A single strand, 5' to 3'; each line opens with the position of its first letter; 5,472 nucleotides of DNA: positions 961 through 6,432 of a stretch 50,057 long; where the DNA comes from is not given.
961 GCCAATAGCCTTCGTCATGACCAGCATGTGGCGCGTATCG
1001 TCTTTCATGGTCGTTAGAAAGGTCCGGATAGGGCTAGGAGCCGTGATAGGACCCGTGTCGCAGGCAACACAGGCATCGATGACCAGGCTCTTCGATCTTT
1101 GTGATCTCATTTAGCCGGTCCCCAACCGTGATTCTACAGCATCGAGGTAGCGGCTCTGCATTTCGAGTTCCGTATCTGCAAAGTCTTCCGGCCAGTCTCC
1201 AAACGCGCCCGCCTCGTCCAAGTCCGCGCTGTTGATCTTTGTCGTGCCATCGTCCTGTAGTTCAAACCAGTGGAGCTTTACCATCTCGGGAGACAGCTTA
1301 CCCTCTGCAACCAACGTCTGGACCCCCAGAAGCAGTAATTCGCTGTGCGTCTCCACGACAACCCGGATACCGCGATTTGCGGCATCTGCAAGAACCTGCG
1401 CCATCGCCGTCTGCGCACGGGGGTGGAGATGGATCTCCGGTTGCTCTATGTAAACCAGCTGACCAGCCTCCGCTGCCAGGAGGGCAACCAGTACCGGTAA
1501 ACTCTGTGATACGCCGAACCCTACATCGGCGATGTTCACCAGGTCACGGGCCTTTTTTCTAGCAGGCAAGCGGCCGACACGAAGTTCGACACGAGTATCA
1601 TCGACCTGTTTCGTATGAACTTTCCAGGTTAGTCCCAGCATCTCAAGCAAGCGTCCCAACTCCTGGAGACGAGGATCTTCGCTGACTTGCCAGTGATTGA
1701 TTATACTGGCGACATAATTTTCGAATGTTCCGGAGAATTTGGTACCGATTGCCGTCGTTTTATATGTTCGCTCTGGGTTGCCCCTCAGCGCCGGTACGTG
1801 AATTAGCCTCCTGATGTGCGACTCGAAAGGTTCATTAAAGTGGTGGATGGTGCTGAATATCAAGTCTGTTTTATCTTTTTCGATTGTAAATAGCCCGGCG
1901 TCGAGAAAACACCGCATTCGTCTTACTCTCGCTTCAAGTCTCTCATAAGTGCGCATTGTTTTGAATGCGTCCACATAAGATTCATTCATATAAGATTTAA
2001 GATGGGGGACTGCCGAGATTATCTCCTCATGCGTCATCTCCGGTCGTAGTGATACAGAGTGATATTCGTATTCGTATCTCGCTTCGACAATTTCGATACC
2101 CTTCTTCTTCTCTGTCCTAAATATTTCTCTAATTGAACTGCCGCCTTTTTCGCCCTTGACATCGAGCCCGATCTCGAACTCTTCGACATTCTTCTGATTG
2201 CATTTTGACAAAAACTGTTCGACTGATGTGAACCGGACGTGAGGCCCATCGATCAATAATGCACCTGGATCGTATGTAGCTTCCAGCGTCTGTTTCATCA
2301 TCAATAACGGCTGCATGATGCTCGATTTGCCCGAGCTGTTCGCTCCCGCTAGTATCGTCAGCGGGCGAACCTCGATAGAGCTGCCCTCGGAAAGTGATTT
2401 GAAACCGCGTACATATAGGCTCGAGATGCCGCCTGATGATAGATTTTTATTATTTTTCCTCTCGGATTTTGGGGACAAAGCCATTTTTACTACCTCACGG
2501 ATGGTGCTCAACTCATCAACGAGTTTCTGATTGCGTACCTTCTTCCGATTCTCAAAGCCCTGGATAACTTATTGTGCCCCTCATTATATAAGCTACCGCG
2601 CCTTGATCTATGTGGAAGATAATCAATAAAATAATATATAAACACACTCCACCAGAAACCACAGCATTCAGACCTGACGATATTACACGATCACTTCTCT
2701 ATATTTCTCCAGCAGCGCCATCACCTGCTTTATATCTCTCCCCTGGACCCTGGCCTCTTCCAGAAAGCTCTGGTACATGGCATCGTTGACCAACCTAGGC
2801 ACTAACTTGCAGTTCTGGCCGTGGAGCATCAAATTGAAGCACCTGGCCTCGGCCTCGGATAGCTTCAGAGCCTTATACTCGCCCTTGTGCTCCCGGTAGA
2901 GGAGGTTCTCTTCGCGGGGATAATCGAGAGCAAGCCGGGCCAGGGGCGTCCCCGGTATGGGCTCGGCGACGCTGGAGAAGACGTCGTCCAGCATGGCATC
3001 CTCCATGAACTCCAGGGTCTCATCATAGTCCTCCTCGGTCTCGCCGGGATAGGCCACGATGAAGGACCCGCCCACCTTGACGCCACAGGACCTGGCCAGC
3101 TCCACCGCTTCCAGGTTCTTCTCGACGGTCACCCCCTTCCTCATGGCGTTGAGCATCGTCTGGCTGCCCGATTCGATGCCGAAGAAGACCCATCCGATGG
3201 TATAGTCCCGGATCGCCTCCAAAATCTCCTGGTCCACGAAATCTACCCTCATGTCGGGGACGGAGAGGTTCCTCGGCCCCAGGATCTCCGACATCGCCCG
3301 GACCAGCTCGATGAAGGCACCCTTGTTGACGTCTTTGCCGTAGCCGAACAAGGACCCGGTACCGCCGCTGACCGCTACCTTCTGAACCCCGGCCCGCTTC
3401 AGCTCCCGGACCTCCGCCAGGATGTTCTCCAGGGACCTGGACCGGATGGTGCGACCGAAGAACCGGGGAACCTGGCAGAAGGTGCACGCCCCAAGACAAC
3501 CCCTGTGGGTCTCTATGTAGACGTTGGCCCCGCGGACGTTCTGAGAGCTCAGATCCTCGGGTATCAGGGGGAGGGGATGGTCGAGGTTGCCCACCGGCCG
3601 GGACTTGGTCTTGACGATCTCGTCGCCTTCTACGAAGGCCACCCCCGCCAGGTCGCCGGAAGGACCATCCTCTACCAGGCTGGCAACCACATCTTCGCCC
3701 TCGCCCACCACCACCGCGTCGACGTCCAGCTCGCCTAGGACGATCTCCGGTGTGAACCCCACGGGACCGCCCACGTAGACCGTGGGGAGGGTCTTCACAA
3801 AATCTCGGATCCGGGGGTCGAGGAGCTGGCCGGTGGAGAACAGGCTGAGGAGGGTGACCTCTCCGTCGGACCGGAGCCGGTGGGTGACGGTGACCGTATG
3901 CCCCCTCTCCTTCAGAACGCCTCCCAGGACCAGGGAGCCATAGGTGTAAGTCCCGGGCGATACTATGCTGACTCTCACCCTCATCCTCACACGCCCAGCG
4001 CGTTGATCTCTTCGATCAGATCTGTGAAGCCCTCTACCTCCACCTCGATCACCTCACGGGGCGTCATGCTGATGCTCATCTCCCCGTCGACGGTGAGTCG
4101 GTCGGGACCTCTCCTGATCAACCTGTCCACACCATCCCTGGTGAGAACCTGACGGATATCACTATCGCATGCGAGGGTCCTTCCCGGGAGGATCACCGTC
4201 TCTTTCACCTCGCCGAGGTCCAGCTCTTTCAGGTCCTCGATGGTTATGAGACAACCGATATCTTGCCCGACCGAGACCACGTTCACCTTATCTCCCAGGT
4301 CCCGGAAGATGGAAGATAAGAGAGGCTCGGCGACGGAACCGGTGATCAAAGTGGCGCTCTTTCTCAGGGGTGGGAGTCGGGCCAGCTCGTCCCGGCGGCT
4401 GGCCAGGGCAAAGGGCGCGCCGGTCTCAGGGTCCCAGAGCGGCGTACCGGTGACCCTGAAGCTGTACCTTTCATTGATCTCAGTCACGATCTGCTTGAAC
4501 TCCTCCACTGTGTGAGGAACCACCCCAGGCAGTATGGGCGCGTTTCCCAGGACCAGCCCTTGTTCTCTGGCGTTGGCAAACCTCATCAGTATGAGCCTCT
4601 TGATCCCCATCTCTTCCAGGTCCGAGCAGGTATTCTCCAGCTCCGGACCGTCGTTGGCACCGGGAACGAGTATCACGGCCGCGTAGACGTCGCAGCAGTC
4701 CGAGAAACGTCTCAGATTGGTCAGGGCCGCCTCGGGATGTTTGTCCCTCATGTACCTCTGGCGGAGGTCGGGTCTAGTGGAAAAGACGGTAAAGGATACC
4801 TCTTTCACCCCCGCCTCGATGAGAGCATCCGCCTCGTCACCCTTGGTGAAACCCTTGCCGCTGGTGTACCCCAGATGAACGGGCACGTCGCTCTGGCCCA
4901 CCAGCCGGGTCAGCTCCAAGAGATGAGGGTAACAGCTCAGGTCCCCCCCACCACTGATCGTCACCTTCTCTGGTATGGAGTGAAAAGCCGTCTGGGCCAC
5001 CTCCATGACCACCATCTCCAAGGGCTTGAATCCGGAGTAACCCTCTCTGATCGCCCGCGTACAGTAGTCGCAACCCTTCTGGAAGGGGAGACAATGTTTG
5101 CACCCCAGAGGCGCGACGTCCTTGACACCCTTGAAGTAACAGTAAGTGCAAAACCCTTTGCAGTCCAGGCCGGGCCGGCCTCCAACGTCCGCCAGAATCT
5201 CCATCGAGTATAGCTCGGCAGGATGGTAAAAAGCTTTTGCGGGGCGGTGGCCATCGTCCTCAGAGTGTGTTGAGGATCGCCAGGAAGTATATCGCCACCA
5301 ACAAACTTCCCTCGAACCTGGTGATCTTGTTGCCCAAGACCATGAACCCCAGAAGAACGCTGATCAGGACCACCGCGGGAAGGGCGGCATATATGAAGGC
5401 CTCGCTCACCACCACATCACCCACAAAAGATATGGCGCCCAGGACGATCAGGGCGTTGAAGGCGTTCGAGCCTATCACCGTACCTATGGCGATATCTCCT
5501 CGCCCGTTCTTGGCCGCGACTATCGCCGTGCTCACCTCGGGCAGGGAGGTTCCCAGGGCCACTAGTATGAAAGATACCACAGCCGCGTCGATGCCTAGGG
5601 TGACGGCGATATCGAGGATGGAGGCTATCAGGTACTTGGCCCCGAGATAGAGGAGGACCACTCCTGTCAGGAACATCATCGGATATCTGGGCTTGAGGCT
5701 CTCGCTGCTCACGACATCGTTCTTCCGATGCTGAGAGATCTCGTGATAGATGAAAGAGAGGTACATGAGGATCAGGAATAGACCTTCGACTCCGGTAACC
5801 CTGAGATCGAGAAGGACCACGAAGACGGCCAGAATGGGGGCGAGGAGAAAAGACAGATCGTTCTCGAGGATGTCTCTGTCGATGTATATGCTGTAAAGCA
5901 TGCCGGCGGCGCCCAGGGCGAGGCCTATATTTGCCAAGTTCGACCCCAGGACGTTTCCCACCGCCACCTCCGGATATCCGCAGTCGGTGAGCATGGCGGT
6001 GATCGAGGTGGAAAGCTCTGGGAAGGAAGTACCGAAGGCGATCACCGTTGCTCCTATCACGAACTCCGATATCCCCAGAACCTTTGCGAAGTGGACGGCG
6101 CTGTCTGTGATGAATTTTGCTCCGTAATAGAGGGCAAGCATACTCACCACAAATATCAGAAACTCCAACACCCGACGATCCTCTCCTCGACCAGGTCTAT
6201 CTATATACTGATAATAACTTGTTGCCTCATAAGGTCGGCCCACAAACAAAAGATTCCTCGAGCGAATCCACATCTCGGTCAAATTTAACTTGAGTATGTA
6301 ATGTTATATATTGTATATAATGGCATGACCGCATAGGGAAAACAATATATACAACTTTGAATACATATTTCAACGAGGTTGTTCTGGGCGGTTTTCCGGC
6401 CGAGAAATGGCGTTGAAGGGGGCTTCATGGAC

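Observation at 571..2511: Start/stop-abutting ABC-type ATPase plus PIN-like nuclease pair: candidate unnamed two-gene defence module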

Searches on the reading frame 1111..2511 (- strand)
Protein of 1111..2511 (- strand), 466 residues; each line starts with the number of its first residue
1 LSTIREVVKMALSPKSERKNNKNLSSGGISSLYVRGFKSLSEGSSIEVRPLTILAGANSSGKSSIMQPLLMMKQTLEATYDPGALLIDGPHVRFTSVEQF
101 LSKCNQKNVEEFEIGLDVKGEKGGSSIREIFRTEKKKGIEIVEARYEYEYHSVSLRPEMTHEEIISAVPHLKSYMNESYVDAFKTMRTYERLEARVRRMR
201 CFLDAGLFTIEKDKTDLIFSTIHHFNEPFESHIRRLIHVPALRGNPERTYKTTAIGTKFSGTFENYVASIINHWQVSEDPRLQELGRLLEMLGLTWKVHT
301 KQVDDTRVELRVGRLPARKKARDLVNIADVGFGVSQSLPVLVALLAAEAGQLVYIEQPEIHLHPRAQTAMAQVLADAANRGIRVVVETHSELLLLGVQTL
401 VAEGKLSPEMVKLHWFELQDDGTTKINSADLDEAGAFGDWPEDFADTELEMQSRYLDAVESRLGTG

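Call 3: search_protein_families(library=pfam, proteins=[window:1111-2511:-], max_evalue=1)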
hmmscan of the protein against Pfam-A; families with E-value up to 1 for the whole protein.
window:1111-2511:- (466 aa): 9 families
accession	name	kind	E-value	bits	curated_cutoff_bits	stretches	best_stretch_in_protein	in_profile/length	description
PF13175.12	AAA_15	-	1.2e-24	88.1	32.1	1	29-391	3-371/374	AAA ATPase domain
PF13304.12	AAA_21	-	8.8e-23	82.3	27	1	51-394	1-303/304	AAA domain, putative AbiEii toxin, Type IV TA system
PF02463.25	SMC_N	-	8e-05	22.6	40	1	29-107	2-89/220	RecF/RecN/SMC N terminal domain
PF13476.12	AAA_23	-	0.00066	20.8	27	1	31-72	1-42/201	AAA domain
PF12476.13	DUF3696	-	0.0032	18.1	22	1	407-444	2-41/52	Protein of unknown function (DUF3696)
PF11398.14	DUF2813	-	0.018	14.9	21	1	34-74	8-47/372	Protein of unknown function (DUF2813)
PF25211.1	DUF7839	-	0.069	13.8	27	1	354-389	46-81/101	Domain of unknown function (DUF7839)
PF13555.12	AAA_29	-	0.07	13.3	27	1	46-70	17-46/61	P-loop containing region of AAA domain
PF07931.18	CPT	-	0.17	12.2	22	0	52-72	4-24/172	Chloramphenicol phosphotransferase-like protein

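Call 4: search_protein_families(library=padloc, proteins=[window:1111-2511:-], max_evalue=1)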
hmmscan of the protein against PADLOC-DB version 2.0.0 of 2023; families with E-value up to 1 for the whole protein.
window:1111-2511:- (466 aa): 118 families (the best 25 are shown)
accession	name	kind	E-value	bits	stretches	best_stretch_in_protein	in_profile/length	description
PDLC03878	NsnB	-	2.8e-60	202.9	1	29-448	2-335/345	-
PDLC04148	HEC-03B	-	2.2e-43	147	1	31-450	4-439/458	-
PDLC04707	PDC-M55A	-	4.7e-42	142.4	1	30-445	4-399/421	-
PDLC02979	AriA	-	6.4e-29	99.9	1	29-392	3-371/373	-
PDLC02980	AriA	-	1.1e-21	76.1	1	51-394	1-303/304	-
PDLC04176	HEC-01A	-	1.5e-18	65.3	2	29-163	3-129/371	-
PDLC04178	HEC-01A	-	2.7e-17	60.9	1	29-394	9-331/399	-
PDLC04177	HEC-01A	-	2.1e-15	54.6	1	30-394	6-340/393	-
PDLC04175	HEC-01A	-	4.4e-15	53.6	2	29-79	6-55/363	-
PDLC04033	PD-T4-4_A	-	4e-14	50.7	1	346-401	322-377/460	-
PDLC04393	PDC-M07A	-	6.7e-14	49.7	2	333-395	291-354/435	-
PDLC04391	PDC-M07A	-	2.4e-13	47.9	1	31-394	4-349/412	-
PDLC00075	GajA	-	1.2e-11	41.8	2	340-391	259-307/536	AAA ATPase domain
PDLC02358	Old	-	1.4e-11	42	2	350-394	285-329/578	Old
PDLC00091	GajA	-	1.6e-11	41.8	2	351-393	298-341/627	AAA ATPase domain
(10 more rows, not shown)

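Call 5: search_protein_families(library=ncbifam, proteins=[window:1111-2511:-], max_evalue=1)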
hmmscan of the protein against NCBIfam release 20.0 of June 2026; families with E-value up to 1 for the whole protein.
window:1111-2511:- (466 aa): 10 families
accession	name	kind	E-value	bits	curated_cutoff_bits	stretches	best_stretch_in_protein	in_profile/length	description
NF047739.1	antiphage_MADS3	equivalog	4.6e-10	39.2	420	2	31-166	4-136/427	methylation-associated defense system AAA family ATPase MAD3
NF041760.1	PtuA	equivalog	1.5e-05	24.1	500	2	20-68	43-91/524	retron Ec78 anti-phage system effector ATPase PtuA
NF040873.1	AztA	equivalog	0.00051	19.6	220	2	45-69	14-38/191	zinc ABC transporter ATP-binding protein AztA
NF038234.1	retron_eff_Eco8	equivalog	0.0015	17.2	250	1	352-393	275-324/679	retron Eco8 family effector endonuclease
TIGR01166.1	cbiO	subfamily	0.011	15.2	211.8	0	347-390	143-186/190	cobalt ABC transporter, ATP-binding protein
TIGR02673.1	FtsE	equivalog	0.012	15.3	264.85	0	348-394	154-200/214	cell division ATP-binding protein FtsE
NF047930.1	ABC_ATP_B6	equivalog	0.013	14.1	670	1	324-389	131-194/510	putative B6 ABC transporter ATP-binding protein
NF053563.1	Rkd4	equivalog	0.043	11.9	860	1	29-67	3-41/747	arcadin-4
TIGR00611.2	recf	equivalog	0.072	12.2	172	1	29-67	1-39/339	DNA replication/repair protein RecF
TIGR02169.1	SMC_prok_A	equivalog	0.14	9.8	729.4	1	29-70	2-44/1165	chromosome segregation protein SMC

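Call 7: search_protein_families(library=phrogs, proteins=[window:1111-2511:-], max_evalue=1)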
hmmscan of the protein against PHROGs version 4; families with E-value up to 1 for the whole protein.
window:1111-2511:- (466 aa): 12 families
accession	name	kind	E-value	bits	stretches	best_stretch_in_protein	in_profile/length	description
phrog_21420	-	unknown function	3.8e-44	152.2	2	288-454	468-632/654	-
phrog_14430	-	unknown function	2e-14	54.7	2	325-402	311-390/444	-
phrog_4747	-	unknown function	2.1e-12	47.9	2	29-69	3-42/610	-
phrog_13167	-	unknown function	1.8e-11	44.6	1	347-422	335-410/477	-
phrog_8323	-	unknown function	1e-07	31.9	1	28-396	50-367/623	-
phrog_3940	-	unknown function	7.1e-07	29.4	2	349-394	253-299/537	-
phrog_9802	-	unknown function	1.6e-06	28.4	2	326-394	252-328/438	-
phrog_7507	-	unknown function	0.00046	20.6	1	29-103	4-76/483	-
phrog_8066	-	unknown function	0.013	15.4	1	347-395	381-430/522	-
phrog_5836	-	unknown function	0.16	10.9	1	44-78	43-77/1071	-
phrog_14310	-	unknown function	0.24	12.3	1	106-192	62-146/147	-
phrog_77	-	DNA, RNA and nucleotide metabolism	0.27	10.7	1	29-69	298-340/967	SbcC-like subunit of palindrome specific endonuclease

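Call 83: find_related_loci(query=A6, collection=metagenome_contigs, flank=4000)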
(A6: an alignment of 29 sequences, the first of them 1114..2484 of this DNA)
Query A6 (457 aa) in metagenome_contigs; peptide patterns used: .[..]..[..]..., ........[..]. (x = any residue, [..] = any of these).
600 stretches matched a pattern (row limit reached: there are more); 549 encode a relative of the query (tblastn E <= 1e-3); the best 80 are kept; 80 distinct loci.
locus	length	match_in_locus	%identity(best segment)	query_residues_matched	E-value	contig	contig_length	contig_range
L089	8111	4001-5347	56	4-455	9e-168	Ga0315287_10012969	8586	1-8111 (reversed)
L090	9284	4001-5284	57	12-454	4e-160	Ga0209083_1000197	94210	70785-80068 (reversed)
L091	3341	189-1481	55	13-454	1e-163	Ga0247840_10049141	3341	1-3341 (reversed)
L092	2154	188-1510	52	4-454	9e-155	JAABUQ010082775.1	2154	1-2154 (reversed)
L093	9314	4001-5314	52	9-453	5e-143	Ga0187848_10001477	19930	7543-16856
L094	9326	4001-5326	52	7-452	1e-141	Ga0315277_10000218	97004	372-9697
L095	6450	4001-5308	52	19-452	7e-140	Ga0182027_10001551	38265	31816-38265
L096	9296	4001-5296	53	19-457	2e-138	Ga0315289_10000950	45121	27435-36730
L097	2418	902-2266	51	5-454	3e-147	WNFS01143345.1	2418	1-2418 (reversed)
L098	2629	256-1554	53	19-455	9e-146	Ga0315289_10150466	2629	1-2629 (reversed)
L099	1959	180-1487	52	14-453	3e-145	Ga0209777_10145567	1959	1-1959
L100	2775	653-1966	51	3-454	2e-141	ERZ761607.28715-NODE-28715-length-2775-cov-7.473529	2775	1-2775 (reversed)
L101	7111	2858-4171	53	4-453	4e-133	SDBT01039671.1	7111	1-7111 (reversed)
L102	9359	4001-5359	51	1-453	6e-133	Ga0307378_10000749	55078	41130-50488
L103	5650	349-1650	48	5-449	3e-131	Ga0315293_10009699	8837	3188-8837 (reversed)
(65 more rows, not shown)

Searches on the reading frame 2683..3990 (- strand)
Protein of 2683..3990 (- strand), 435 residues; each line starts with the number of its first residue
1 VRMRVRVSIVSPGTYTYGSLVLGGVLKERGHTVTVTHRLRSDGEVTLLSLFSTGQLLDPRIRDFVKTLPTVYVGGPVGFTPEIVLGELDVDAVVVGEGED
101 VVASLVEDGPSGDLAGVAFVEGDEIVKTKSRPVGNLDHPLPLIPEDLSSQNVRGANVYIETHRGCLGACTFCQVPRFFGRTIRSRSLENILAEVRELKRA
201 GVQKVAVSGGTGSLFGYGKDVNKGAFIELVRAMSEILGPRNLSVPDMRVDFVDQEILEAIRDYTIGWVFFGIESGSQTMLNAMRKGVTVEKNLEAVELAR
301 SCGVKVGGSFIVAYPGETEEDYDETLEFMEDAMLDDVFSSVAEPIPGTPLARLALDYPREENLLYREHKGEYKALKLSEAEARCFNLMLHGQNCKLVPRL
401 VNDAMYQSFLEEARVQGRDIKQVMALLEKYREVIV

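Call 71: search_protein_families(library=pfam, proteins=[window:2683-3990:-], max_evalue=0.001)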
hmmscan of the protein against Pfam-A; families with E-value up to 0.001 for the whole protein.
window:2683-3990:- (435 aa): 2 families
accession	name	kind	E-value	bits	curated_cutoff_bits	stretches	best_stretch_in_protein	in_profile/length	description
PF04055.27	Radical_SAM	-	1.2e-29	104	29.5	1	159-329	1-166/166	Radical SAM superfamily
PF02310.24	B12-binding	-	7e-05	23.1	32.1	0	70-105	83-120/121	B12 binding domain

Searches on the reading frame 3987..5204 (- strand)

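Call 71: search_protein_families(library=pfam, proteins=[window:3987-5204:-], max_evalue=0.001)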
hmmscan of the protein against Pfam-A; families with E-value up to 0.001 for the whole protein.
window:3987-5204:- (405 aa): 2 families
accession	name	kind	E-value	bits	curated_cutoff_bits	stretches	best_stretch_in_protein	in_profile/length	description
PF04055.27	Radical_SAM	-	1.5e-13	51.7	29.5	1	15-186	7-157/166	Radical SAM superfamily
PF19238.5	Radical_SAM_2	-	4.7e-08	33.3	26.7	1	123-199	67-144/151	Radical SAM-like domain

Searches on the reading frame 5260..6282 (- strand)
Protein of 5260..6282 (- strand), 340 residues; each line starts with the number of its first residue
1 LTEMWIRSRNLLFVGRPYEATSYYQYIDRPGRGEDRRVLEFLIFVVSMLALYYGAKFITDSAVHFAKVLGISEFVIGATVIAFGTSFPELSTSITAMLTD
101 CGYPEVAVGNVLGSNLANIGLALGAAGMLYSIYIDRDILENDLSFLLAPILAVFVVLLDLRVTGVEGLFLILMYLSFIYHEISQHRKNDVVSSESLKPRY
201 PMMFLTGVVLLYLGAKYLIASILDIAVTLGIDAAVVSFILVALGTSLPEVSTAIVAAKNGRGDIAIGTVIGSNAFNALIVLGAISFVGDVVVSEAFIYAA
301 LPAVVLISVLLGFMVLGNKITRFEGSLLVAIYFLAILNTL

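Call 71: search_protein_families(library=pfam, proteins=[window:5260-6282:-], max_evalue=0.001)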
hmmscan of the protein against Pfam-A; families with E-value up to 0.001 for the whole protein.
window:5260-6282:- (340 aa): 1 family
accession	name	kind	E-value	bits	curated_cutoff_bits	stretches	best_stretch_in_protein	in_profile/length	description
PF01699.29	Na_Ca_ex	-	1.6e-57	194.2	24.9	2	41-180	3-148/151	Sodium/calcium exchanger protein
